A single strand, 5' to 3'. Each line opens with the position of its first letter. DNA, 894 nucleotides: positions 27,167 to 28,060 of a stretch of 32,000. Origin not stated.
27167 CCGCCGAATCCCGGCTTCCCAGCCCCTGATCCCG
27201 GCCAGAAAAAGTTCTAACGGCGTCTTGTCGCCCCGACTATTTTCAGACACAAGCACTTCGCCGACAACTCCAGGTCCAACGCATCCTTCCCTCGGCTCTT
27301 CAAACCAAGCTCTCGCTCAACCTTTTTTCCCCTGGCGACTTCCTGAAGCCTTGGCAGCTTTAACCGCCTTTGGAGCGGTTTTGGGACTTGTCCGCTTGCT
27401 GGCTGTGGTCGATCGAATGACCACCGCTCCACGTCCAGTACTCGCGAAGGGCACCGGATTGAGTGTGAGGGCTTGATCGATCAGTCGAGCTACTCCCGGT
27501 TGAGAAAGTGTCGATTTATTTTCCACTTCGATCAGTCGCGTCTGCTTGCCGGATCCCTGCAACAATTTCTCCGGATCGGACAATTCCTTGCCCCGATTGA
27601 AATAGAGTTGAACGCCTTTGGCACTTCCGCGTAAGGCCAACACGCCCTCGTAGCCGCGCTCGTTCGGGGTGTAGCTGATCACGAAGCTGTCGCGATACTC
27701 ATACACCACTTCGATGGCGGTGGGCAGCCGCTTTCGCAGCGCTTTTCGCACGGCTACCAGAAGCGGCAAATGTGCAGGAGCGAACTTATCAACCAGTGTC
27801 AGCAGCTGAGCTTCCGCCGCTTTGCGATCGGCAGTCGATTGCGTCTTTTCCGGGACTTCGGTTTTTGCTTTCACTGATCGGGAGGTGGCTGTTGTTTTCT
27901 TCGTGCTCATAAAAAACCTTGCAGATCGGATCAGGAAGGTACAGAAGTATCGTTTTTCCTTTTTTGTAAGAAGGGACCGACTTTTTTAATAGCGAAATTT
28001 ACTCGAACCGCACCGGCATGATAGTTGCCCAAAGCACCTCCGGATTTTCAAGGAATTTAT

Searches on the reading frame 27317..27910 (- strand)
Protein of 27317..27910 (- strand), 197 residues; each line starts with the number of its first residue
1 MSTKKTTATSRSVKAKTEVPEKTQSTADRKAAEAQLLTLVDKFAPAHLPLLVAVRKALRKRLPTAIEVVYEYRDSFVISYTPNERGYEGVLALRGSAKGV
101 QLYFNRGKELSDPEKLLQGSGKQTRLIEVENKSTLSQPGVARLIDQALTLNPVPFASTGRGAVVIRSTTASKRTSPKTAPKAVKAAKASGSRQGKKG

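Call 9: search_protein_families(library=pfam, proteins=[window:27317-27910:-], max_evalue=0.01)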
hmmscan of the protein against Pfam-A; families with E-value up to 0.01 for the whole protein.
window:27317-27910:- (197 aa): 1 family
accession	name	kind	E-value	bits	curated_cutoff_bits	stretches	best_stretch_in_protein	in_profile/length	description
PF08818.16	DUF1801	-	0.0014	19.4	27.2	1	77-148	27-85/85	Domain of unknown function (DU1801)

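Call 47: search_protein_families(library=padloc, proteins=[window:27317-27910:-], max_evalue=0.01)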
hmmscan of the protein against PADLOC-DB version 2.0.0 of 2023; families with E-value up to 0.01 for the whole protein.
window:27317-27910:- (197 aa): 0 families
